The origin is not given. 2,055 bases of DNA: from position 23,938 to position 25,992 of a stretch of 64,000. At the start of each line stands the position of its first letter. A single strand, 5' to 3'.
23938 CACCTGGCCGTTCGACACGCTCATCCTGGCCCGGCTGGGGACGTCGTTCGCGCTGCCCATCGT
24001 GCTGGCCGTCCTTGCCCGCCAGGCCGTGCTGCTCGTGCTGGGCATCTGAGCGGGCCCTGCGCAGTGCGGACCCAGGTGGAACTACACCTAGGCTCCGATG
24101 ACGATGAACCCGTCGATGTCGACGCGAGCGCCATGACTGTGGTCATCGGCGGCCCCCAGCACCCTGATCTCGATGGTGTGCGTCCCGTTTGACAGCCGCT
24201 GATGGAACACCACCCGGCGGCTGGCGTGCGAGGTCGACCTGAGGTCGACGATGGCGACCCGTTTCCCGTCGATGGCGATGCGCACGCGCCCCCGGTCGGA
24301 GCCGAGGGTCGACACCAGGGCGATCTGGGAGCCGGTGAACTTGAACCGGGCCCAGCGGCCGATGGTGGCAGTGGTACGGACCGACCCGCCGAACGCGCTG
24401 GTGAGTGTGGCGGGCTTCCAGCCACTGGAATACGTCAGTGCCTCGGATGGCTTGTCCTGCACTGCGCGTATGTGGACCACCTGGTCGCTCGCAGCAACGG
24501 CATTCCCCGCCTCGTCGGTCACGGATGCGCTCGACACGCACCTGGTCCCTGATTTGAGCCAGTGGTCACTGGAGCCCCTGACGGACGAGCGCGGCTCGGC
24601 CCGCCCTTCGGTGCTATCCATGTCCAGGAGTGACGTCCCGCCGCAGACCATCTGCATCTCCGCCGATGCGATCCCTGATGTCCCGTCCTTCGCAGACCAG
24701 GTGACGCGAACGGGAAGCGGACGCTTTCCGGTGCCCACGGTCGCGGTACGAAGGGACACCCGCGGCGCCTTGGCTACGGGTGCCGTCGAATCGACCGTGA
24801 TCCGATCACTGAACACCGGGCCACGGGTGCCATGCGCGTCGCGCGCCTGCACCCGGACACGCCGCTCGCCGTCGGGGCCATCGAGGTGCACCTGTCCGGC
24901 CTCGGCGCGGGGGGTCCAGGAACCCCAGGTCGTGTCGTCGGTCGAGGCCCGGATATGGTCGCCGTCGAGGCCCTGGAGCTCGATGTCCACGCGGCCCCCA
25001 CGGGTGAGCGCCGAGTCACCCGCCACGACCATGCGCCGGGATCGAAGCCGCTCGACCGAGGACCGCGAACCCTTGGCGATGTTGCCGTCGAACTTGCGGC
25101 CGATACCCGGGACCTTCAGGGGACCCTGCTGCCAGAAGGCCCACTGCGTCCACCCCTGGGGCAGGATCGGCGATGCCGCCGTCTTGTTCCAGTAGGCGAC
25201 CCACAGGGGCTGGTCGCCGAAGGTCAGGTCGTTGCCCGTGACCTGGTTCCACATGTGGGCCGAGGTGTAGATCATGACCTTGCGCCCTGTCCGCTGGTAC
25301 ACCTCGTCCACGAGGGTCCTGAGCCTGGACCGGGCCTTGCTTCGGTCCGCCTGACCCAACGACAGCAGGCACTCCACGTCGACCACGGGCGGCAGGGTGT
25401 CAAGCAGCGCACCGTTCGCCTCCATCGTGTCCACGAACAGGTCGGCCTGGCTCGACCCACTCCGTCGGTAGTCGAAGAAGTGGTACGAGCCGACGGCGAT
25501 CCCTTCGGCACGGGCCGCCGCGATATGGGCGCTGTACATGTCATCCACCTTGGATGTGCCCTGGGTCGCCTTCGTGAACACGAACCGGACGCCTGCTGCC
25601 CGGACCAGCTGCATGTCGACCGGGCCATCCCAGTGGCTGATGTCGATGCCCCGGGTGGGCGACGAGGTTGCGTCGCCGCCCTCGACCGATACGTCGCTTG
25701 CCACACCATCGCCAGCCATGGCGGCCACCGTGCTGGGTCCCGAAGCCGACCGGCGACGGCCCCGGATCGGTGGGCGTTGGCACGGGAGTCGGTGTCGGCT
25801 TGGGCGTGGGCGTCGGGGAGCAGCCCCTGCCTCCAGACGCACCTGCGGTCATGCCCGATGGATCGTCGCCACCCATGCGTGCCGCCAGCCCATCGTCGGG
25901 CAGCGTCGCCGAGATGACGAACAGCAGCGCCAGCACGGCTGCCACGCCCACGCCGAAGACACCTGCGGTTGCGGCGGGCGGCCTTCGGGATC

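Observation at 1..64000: Block-wise frame disruption: most genes need several +/-1 frame switches, interleaved with fully intact blocks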

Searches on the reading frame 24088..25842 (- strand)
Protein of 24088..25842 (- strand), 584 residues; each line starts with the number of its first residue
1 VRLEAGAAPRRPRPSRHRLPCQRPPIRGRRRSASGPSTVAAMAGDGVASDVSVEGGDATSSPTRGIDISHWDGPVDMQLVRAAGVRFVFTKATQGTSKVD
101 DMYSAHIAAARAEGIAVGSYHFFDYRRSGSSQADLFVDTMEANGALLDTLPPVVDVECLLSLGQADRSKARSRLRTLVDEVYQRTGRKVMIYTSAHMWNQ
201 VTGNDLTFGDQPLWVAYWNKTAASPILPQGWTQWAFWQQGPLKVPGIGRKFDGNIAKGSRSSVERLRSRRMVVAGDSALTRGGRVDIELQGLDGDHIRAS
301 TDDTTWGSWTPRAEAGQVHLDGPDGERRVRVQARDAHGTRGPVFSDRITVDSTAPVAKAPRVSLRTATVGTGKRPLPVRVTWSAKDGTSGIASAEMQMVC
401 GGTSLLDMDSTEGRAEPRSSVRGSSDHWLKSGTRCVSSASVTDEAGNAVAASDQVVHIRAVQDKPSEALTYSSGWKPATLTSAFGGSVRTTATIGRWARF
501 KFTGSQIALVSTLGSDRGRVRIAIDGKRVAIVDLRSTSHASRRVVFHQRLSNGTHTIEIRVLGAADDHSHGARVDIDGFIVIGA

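Call 4: search_protein_families(library=pfam, proteins=[window:24088-25842:-], max_evalue=0.01)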
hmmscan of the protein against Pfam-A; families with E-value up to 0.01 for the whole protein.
window:24088-25842:- (584 aa): 2 families
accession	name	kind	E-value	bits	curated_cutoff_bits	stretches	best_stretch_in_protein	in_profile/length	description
PF01183.26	Glyco_hydro_25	-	8.4e-42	144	27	1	66-238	1-170/180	Glycosyl hydrolases family 25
PF17996.7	CE2_N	-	0.00011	22.7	27.9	1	498-561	22-82/108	Carbohydrate esterase 2 N-terminal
